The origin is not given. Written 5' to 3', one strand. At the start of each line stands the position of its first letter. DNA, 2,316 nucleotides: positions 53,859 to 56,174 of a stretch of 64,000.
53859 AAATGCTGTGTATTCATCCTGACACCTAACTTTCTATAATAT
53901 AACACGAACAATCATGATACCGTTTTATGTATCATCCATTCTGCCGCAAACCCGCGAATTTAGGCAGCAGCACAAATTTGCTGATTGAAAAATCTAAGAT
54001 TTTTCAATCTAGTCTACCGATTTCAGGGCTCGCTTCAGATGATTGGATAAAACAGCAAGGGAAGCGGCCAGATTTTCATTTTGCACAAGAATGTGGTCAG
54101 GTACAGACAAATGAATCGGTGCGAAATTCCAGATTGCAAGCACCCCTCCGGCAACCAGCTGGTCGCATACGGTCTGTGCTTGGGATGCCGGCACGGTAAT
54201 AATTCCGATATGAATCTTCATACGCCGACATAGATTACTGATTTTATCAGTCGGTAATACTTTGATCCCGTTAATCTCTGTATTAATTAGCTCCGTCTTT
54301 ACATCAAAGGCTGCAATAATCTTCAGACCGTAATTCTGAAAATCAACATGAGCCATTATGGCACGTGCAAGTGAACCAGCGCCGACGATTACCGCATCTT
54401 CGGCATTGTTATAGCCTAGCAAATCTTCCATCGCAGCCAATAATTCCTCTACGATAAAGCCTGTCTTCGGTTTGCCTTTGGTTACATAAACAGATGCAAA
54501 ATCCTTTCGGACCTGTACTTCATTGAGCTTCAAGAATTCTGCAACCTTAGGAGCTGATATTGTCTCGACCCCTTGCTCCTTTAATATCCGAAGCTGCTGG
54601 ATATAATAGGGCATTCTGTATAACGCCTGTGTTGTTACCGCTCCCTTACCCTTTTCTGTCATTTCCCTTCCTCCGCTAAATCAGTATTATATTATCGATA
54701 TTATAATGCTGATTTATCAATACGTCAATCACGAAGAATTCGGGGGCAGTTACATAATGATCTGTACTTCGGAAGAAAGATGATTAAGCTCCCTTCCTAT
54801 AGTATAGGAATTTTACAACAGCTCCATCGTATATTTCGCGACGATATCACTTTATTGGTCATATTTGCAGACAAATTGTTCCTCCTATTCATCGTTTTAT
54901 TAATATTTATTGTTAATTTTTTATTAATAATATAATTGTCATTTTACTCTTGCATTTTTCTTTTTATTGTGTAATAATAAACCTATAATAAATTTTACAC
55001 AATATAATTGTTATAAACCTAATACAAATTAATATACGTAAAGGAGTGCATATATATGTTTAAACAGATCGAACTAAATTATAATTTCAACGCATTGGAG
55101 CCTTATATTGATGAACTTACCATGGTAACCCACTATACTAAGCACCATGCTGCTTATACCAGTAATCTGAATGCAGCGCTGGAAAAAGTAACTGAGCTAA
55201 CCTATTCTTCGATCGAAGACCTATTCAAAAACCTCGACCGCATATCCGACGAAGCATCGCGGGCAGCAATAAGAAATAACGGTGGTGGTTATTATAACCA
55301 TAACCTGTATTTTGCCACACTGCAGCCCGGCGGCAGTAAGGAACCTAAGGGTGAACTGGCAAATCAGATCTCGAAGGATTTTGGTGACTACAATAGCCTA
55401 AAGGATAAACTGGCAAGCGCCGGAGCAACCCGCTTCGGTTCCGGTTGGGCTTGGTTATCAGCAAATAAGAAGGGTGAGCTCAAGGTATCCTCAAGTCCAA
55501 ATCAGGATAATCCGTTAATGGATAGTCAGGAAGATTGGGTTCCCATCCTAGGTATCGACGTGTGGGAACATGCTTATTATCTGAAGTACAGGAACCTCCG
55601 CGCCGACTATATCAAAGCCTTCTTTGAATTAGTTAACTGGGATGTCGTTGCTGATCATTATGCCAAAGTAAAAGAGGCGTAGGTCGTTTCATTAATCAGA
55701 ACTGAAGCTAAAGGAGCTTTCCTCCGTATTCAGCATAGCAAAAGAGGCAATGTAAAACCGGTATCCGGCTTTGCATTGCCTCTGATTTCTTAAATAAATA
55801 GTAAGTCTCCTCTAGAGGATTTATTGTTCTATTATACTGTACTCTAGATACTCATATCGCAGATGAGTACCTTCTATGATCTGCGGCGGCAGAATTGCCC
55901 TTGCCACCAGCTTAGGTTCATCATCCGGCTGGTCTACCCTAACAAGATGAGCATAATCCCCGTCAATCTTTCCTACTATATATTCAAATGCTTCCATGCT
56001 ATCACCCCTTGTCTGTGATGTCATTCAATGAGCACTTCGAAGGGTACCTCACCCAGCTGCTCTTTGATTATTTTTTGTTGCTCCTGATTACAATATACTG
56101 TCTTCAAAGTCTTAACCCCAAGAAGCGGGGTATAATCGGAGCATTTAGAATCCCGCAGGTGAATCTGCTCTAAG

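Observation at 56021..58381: Bacterial receptor-like kinase: Hanks Ser/Thr kinase - TM - extracellular leucine-rich repeats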

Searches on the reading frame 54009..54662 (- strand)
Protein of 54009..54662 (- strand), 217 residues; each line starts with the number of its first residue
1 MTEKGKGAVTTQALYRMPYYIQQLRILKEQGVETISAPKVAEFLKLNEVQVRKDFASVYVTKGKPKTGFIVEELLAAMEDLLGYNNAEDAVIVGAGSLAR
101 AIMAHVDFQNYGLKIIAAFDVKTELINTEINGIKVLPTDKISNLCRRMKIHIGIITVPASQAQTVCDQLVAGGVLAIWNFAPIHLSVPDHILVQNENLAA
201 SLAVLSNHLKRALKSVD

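Call 3: search_protein_families(library=pfam, proteins=[window:54009-54662:-], max_evalue=0.1)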
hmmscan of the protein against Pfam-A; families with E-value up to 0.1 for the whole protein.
window:54009-54662:- (217 aa): 3 families
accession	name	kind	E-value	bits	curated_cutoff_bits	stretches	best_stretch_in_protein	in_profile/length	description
PF02629.25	CoA_binding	-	2.7e-17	63.8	22.3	1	88-182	4-96/97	CoA binding domain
PF06971.19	Put_DNA-bind_N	-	1.2e-11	44.9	27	1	12-55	5-48/49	Putative DNA-binding protein N-terminus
PF17836.7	PglD_N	-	0.04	14.9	23.4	1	91-154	3-65/78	PglD N-terminal domain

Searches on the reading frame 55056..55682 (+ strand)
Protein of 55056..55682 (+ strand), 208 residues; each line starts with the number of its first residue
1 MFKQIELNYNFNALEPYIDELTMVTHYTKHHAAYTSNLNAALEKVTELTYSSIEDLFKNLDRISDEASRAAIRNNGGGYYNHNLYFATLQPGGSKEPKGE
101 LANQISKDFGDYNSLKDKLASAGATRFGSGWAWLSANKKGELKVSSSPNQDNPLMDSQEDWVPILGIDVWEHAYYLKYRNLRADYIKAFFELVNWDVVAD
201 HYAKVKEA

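Call 3: search_protein_families(library=pfam, proteins=[window:55056-55682:+], max_evalue=0.1)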
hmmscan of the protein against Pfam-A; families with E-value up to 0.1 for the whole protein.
window:55056-55682:+ (208 aa): 3 families
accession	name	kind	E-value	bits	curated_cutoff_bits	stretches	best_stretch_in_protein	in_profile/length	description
PF02777.23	Sod_Fe_C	-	1.8e-40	137.5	20.9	1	97-200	1-101/102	Iron/manganese superoxide dismutases, C-terminal domain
PF00081.27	Sod_Fe_N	-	6.3e-21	75.1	27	1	2-89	2-81/82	Iron/manganese superoxide dismutases, alpha-hairpin domain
PF01133.22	ER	-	0.071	13.7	25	0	33-66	34-66/98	Enhancer of rudimentary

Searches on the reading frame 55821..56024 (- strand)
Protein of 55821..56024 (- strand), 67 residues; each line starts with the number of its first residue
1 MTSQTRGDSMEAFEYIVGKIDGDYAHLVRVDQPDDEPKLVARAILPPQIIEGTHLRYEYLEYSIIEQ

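Call 3: search_protein_families(library=pfam, proteins=[window:55821-56024:-], max_evalue=0.1)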
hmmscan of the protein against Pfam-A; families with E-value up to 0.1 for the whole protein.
window:55821-56024:- (67 aa): 0 families

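Call 4: search_protein_families(library=ncbifam, proteins=[window:55821-56024:-], max_evalue=0.1)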
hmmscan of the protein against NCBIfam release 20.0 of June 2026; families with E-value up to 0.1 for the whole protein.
window:55821-56024:- (67 aa): 0 families

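Call 7: search_protein_families(library=pfam, proteins=[window:55824-55997:-, window:55821-56024:-], max_evalue=10)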
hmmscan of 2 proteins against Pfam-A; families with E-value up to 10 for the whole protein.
seq(58 aa): 1 family
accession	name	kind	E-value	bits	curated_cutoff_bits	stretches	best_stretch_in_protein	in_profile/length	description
PF11213.13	DUF3006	-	0.091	13.4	32.3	1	6-49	1-41/67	Protein of unknown function (DUF3006)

window:55821-56024:- (67 aa): 1 family
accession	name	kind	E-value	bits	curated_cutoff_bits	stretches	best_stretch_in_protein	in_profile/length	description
PF11213.13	DUF3006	-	0.14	12.9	32.3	1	15-58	1-41/67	Protein of unknown function (DUF3006)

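Call 38: search_protein_families(library=padloc, proteins=[window:55821-56024:-], max_evalue=0.01)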
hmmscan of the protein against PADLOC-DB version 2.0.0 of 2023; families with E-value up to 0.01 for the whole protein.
window:55821-56024:- (67 aa): 0 families

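Call 40: search_protein_representatives(protein=window:55821-56024:-)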
Query: 67 residues. Proteins with E-value up to 0.001 (for the whole library): 318; up to 1e-10: 68; up to 1e-30: 0. The best 150 are listed.
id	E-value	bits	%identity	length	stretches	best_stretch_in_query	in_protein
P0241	8.5e-17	76.2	71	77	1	6-64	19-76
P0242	2.4e-15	71.6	61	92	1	6-66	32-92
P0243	2.6e-15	71.5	67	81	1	12-66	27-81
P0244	3.1e-15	71.2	61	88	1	9-65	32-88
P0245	9.4e-15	69.7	61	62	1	8-64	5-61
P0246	1.0e-14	69.6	62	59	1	14-66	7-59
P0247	1.6e-14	69.0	60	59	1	10-66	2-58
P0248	1.6e-14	69.0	60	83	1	9-66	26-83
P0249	2.5e-14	68.4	62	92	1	10-65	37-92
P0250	9.3e-14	66.6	58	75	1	7-65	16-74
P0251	1.2e-13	66.3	54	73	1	6-66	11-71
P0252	1.7e-13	65.8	63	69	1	13-64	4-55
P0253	2.1e-13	65.5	56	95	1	5-65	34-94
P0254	4.3e-13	64.5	60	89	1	9-65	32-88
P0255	5.8e-13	64.1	62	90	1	10-67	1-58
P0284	2.1e-11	59.2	59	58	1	10-67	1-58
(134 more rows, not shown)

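Call 43: search_protein_families(library=pfam, alignment_id=A4, max_evalue=1)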
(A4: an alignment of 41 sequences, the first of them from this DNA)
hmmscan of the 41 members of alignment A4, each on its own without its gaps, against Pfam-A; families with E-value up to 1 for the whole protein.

A. member 1, seq(58 aa): 1 family
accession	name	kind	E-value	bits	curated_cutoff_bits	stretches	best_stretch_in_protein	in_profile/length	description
PF11213.13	DUF3006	-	0.091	13.4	32.3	1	6-49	1-41/67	Protein of unknown function (DUF3006)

B. families by the number of members that match (of 41 scanned): 2 families
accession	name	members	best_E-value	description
PF11213.13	DUF3006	35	3.5e-07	Protein of unknown function (DUF3006)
PF16850.11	Inhibitor_I66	1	0.26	Peptidase inhibitor I66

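Call 44: search_solved_structures(query=A4, max_evalue=10)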
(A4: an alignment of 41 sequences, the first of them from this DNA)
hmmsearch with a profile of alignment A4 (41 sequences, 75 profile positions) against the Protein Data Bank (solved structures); distinct sequences matched with E-value up to 10: 3.
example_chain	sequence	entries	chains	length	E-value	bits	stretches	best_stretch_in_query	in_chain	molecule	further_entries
1f2d_A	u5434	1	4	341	0.6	12.7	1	3-33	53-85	1-AMINOCYCLOPROPANE-1-CARBOXYLATE DEAMINASE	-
1j0e_A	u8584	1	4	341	0.61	12.7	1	3-33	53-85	1-aminocyclopropane-1-carboxylate deaminase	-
1j0c_A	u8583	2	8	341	0.64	12.6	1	3-33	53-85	1-aminocyclopropane-1-carboxylate deaminase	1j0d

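Call 45: find_encoding_contigs(protein=P0284, flank=4000, max_places=6)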
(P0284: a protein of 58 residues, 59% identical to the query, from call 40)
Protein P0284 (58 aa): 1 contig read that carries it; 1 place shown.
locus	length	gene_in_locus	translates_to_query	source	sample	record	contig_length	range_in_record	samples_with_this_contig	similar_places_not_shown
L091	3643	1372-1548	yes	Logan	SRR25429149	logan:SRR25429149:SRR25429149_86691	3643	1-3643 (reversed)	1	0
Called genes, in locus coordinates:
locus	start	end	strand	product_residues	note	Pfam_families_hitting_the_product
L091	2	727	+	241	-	?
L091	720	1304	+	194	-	PF02353:CMAS (weak), PF13489:Methyltransf_23, PF03848:TehB (weak), PF13847:Methyltransf_31 (weak), PF08241:Methyltransf_11, PF08242:Methyltransf_12, PF13649:Methyltransf_25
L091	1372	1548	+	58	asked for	-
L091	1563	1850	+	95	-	-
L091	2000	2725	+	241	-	-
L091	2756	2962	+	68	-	-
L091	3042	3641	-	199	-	?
